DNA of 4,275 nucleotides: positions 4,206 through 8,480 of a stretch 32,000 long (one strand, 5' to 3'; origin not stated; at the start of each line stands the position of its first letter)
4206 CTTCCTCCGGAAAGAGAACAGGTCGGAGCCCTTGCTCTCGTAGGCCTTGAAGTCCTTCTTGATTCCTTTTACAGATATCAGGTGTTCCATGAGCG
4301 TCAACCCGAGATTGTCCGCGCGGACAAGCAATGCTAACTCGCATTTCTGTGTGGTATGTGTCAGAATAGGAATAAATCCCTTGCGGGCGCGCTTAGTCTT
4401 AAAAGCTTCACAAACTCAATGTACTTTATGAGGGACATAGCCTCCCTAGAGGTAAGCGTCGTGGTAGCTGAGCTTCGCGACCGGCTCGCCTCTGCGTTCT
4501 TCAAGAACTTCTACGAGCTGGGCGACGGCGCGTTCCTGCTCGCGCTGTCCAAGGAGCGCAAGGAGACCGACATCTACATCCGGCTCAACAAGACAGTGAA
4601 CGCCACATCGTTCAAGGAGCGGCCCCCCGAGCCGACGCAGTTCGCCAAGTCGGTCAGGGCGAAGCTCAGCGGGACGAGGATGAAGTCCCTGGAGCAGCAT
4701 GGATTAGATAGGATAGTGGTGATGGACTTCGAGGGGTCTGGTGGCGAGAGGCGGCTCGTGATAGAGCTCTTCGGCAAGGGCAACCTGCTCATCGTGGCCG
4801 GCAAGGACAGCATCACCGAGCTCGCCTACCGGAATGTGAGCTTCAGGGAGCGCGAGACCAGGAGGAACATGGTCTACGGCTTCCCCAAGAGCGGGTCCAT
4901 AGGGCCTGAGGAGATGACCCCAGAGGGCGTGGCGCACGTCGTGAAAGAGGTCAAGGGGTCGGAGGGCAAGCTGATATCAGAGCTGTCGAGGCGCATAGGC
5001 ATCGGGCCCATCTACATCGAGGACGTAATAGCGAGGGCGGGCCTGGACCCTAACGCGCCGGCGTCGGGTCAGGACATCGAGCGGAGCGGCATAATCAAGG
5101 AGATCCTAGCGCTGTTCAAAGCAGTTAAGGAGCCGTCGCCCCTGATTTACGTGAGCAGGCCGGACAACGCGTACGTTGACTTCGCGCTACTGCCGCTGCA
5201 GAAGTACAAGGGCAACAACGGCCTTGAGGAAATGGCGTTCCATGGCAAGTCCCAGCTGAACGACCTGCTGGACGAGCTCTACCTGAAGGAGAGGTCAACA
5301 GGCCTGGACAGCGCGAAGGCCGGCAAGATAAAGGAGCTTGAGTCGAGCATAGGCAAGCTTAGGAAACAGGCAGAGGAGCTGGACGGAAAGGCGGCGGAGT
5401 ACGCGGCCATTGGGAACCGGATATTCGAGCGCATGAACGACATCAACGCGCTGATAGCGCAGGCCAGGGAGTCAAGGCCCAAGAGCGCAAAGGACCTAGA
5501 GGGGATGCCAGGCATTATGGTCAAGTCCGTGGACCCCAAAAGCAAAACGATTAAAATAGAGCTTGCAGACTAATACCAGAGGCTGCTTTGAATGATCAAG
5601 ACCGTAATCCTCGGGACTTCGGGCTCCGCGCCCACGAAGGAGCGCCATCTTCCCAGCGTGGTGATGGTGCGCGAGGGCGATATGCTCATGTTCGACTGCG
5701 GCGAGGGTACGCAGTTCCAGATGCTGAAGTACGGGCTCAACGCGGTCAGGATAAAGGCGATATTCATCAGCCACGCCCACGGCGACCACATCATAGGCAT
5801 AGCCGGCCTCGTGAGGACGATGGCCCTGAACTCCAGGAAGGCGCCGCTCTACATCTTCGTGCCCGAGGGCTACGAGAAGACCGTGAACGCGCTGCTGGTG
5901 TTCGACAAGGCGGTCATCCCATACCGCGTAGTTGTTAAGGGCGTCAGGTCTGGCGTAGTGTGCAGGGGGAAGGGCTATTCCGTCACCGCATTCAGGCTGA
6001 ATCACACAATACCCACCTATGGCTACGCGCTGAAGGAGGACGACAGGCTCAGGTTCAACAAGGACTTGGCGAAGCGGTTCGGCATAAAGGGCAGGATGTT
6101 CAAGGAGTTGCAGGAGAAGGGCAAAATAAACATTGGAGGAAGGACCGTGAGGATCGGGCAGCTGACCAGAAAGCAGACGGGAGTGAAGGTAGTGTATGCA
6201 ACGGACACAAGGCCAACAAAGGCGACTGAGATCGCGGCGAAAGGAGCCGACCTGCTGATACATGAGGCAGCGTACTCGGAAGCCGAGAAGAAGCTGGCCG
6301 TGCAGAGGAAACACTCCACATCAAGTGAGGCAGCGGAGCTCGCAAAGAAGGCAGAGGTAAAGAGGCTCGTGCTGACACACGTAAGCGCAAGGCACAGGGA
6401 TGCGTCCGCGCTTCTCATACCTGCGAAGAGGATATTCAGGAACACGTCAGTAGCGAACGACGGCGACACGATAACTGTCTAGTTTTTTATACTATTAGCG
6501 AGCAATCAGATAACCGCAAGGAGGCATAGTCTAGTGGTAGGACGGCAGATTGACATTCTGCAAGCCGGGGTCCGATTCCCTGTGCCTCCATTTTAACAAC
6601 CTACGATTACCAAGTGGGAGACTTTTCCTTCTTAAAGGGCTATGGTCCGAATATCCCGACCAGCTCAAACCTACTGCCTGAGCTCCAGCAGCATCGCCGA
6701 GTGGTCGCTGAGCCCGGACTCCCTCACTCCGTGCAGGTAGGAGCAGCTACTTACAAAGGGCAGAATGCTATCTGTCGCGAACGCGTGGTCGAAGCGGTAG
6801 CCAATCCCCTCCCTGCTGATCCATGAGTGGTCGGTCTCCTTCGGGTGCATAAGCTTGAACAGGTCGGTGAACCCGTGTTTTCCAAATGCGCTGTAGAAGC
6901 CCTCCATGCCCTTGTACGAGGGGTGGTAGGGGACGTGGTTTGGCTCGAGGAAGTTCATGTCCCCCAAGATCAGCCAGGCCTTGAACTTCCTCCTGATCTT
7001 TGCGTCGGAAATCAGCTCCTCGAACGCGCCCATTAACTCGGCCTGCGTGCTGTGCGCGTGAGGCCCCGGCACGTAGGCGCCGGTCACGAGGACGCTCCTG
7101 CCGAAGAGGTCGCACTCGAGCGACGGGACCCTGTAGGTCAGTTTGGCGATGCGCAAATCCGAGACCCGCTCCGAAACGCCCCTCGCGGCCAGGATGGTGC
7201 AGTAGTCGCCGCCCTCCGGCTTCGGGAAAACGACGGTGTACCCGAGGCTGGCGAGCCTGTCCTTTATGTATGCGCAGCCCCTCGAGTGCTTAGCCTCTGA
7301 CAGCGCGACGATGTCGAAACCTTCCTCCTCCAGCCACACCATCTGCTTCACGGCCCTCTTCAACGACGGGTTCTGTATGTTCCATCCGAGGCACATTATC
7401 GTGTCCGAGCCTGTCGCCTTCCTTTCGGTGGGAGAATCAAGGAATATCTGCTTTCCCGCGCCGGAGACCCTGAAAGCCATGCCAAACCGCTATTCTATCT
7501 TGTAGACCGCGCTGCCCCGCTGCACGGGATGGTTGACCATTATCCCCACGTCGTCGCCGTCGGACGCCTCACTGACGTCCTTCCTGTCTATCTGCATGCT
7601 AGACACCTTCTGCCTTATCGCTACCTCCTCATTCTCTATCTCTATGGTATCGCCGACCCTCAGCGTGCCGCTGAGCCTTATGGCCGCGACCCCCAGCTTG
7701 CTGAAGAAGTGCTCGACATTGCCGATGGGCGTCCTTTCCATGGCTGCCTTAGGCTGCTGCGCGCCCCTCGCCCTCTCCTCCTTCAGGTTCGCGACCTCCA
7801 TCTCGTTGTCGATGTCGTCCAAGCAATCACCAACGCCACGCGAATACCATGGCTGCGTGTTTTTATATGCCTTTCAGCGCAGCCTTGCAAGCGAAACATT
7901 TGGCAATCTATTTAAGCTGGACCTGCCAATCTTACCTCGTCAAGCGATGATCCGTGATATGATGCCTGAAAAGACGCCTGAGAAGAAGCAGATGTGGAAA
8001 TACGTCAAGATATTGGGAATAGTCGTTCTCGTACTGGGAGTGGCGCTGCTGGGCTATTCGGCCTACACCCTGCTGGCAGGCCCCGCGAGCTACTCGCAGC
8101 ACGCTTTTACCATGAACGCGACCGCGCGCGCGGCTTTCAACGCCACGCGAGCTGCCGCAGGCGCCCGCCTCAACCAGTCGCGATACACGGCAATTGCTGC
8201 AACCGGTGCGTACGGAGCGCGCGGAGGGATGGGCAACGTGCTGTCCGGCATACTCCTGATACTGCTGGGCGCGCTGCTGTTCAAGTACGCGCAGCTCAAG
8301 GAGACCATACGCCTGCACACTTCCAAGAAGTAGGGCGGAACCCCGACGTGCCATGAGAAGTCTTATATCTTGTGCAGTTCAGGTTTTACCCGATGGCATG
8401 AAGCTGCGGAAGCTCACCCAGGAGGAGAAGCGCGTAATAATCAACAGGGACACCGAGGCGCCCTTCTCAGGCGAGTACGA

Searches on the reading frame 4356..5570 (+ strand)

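Call 66: search_protein_families(library=pfam, proteins=[window:4356-5570:+], max_evalue=0.001)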
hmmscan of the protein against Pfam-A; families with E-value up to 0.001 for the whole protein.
window:4356-5570:+ (405 aa): 1 family
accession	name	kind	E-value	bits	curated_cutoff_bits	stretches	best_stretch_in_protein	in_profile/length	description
PF05833.16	NFACT_N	-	3.9e-31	108.8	31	1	34-367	6-343/456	NFACT N-terminal and middle domains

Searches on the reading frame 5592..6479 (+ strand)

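Call 66: search_protein_families(library=pfam, proteins=[window:5592-6479:+], max_evalue=0.001)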
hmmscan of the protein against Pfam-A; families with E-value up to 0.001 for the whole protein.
window:5592-6479:+ (296 aa): 3 families
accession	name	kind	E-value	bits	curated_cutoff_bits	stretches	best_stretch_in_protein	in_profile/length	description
PF12706.13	Lactamase_B_2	-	6.5e-19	68.8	27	2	33-149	4-132/200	Beta-lactamase superfamily domain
PF00753.33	Lactamase_B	-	3.6e-10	40.5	22.7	1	22-115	8-108/196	Metallo-beta-lactamase superfamily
PF13691.12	Lactamase_B_4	-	0.00021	21.3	27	1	13-67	5-61/63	tRNase Z endonuclease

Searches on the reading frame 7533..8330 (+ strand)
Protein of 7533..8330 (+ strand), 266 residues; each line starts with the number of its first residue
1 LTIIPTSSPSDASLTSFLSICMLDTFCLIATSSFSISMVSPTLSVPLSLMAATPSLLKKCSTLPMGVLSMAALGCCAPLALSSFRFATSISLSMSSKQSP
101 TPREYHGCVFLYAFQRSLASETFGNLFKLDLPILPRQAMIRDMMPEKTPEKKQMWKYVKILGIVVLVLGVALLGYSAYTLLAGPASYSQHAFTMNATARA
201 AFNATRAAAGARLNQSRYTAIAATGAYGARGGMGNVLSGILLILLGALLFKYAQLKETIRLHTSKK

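Call 9: search_protein_families(library=pfam, proteins=[window:7533-8330:+], max_evalue=0.01)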
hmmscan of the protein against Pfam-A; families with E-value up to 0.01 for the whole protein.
window:7533-8330:+ (266 aa): 1 family
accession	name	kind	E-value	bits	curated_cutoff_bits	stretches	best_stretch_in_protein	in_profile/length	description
PF11381.13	DUF3185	-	0.0013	19.1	25.3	1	159-201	1-42/59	Protein of unknown function (DUF3185)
